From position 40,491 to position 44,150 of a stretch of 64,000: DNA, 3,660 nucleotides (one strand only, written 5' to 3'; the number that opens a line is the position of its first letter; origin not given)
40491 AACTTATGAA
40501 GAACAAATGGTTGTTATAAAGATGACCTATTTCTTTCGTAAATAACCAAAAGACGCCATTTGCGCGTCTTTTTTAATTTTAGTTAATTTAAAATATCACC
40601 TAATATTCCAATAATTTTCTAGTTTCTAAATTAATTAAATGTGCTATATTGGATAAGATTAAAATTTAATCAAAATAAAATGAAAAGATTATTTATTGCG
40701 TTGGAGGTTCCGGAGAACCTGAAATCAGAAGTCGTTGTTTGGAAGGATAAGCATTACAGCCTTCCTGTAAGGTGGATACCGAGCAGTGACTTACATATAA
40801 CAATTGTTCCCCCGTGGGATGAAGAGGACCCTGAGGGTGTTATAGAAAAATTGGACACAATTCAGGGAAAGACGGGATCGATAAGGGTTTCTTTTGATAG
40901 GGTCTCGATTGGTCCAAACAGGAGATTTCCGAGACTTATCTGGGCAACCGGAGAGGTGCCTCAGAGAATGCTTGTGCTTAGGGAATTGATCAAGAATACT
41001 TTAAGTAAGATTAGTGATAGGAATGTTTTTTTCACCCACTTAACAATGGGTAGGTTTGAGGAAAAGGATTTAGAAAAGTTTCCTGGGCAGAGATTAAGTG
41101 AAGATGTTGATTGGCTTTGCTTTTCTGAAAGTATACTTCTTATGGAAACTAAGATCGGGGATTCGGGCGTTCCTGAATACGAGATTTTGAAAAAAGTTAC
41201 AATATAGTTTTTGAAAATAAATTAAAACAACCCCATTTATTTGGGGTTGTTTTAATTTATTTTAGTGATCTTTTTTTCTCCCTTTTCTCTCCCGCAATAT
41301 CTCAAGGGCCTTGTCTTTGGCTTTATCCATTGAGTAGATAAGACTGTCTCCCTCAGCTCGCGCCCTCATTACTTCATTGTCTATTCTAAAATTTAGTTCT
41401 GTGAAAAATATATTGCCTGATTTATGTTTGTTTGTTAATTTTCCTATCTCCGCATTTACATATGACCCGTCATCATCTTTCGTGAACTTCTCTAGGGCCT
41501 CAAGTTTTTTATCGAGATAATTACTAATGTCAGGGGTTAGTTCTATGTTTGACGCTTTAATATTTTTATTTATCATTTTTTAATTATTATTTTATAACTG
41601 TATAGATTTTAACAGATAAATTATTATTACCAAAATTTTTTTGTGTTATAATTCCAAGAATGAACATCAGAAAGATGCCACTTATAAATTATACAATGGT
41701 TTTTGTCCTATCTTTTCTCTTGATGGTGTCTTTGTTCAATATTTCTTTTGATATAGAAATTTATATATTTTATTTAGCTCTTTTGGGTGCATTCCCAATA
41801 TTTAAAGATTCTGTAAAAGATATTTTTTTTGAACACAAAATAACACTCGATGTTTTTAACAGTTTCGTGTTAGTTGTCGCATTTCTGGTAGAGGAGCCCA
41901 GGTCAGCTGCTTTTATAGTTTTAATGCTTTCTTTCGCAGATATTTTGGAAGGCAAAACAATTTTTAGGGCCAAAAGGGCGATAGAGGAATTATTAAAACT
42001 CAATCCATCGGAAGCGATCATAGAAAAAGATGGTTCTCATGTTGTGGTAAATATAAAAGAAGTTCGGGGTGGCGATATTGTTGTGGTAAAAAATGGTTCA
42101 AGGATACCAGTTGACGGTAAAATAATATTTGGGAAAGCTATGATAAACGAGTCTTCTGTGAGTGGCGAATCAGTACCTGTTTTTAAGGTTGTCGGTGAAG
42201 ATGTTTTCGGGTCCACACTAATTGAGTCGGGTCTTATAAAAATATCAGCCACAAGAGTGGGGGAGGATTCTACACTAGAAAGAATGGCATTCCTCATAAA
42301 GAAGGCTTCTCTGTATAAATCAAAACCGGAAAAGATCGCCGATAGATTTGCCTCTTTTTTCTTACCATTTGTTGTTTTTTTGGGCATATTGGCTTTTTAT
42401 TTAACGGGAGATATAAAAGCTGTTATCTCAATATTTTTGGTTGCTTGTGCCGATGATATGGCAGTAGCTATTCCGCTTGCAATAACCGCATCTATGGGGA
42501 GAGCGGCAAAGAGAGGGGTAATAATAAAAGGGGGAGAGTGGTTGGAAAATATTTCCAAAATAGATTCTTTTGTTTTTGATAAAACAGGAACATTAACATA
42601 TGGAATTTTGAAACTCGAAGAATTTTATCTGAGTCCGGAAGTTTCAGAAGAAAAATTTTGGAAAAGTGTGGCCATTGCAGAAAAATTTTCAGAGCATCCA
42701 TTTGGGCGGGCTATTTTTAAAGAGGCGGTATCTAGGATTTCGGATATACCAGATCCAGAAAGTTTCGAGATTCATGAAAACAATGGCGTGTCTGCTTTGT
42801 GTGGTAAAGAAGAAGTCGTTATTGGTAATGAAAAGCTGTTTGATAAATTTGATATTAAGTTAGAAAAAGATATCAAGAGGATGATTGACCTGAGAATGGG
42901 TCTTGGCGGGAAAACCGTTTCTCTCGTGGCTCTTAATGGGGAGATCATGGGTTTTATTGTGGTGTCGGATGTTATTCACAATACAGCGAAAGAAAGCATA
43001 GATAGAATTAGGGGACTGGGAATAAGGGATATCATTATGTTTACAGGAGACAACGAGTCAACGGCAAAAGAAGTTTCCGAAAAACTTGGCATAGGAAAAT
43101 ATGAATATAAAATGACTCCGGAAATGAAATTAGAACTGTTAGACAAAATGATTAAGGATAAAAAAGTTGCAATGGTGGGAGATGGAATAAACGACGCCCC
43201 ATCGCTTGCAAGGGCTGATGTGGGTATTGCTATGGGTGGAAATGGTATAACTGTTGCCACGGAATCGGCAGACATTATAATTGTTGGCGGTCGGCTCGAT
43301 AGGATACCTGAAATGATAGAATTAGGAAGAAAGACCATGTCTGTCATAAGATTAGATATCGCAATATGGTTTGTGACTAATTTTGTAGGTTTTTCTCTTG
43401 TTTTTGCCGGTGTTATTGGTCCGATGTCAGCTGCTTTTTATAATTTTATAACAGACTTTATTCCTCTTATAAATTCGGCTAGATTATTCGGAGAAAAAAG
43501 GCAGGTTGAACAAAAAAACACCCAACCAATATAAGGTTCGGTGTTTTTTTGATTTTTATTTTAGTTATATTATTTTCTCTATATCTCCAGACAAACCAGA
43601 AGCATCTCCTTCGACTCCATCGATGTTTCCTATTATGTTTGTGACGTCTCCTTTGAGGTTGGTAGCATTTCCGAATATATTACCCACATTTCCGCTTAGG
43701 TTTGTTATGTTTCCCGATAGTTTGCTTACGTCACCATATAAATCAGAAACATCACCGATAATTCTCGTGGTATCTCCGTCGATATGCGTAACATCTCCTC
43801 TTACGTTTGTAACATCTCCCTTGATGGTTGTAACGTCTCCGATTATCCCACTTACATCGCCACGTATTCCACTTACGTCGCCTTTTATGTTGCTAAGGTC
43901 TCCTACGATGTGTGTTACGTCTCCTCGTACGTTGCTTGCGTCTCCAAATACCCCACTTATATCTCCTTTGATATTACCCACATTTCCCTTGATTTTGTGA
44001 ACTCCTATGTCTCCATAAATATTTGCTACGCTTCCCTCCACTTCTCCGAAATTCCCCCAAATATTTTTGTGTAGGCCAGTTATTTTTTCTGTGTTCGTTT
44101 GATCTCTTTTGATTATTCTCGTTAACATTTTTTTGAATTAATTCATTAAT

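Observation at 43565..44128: Protein built from about 20 tandem heptad repeats [S/T]-x-I-x-G-[D/N]-V (21-nt DNA periodicity)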

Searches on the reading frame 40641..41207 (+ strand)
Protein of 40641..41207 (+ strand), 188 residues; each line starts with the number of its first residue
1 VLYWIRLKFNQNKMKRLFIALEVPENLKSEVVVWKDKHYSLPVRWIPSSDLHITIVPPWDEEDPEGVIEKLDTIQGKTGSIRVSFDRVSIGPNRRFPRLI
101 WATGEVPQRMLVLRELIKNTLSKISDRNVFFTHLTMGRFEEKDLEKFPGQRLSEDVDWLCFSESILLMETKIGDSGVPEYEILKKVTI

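Call 35: search_protein_families(library=pfam, proteins=[window:40641-41207:+], max_evalue=0.00001)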
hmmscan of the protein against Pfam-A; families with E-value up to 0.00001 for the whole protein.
window:40641-41207:+ (188 aa): 1 family
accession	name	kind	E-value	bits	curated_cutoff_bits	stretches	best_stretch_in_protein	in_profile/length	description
PF02834.22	LigT_PEase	-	3.7e-08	33.9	23.3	1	22-101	2-87/87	LigT like Phosphoesterase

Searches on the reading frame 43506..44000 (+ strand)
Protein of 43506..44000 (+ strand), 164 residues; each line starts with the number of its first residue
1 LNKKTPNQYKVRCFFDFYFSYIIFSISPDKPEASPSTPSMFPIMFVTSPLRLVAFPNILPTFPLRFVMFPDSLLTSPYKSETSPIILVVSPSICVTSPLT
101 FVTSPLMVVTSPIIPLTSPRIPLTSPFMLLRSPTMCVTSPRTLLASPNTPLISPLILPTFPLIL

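Call 4: search_protein_families(library=pfam, proteins=[window:43506-44000:+], max_evalue=1)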
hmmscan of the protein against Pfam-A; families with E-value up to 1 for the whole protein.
window:43506-44000:+ (164 aa): 2 families
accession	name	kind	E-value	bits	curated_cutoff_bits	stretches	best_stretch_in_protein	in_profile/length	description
PF20678.2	HV_Gp350_C-term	-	9.6e-05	21.9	26.4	1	32-142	47-158/442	Herpesvirus Envelope glycoprotein GP350 C-terminal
PF19943.4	DUF6405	-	0.2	11.9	25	0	92-110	9-27/37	Family of unknown function (DUF6405)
